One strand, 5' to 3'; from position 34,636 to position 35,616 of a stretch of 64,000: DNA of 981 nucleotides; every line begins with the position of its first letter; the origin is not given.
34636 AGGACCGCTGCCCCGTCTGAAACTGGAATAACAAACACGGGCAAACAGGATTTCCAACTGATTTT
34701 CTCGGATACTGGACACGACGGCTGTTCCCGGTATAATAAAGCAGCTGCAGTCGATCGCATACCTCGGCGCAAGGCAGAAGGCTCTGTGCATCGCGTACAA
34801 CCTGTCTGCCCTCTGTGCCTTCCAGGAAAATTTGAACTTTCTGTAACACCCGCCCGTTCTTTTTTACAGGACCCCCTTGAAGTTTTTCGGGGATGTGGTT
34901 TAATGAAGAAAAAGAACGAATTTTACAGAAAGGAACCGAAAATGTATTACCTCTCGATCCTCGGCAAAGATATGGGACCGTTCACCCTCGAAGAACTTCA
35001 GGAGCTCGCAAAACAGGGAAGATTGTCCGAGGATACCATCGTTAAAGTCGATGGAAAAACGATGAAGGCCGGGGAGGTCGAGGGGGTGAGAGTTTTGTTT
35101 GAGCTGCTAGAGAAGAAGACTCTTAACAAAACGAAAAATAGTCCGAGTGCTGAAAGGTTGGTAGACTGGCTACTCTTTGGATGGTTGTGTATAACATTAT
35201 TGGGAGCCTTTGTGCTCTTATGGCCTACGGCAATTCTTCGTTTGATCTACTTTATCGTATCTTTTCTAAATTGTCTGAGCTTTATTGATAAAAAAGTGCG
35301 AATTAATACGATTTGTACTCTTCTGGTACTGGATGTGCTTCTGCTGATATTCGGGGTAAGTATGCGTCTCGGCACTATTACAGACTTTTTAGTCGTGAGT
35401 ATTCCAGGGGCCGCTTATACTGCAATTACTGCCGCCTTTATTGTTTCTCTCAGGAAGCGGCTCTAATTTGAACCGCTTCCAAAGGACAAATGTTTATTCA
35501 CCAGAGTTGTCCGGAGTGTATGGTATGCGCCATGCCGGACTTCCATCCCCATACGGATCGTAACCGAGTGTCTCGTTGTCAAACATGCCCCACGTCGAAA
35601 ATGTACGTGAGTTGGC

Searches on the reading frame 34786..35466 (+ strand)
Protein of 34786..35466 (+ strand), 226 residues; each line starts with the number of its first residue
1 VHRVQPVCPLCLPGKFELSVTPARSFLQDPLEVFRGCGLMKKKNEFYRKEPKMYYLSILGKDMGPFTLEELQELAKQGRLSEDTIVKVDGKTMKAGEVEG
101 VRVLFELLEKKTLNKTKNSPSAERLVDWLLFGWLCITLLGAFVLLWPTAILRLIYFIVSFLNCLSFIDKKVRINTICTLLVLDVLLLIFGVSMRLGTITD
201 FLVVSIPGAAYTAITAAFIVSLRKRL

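Call 3: search_protein_families(library=pfam, proteins=[window:34786-35466:+], max_evalue=0.1)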
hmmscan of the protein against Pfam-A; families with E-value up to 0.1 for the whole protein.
window:34786-35466:+ (226 aa): 4 families
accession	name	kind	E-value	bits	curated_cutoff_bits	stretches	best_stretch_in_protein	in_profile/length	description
PF14237.11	GYF_2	-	2.6e-07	30.7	25.8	1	54-86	1-33/50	GYF domain 2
PF25531.1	GYF_ATXR3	-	0.00032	21.4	27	1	52-87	2-37/48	Histone-lysine N-methyltransferase ATXR3, GYF domain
PF02213.21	GYF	-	0.051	13.7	25.7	1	55-87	3-35/45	GYF domain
PF02588.21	YitT_membrane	-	0.071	12.9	24.3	1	134-221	31-116/205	Uncharacterised 5xTM membrane BCR, YitT family COG1284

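Call 4: search_protein_families(library=padloc, proteins=[window:34786-35466:+], max_evalue=0.1)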
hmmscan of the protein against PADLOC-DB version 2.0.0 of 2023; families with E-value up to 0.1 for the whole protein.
window:34786-35466:+ (226 aa): 1 family
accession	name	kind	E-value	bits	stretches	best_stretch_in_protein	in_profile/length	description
PDLC04447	PDC-M14A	-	0.055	11.8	1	8-102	22-113/152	-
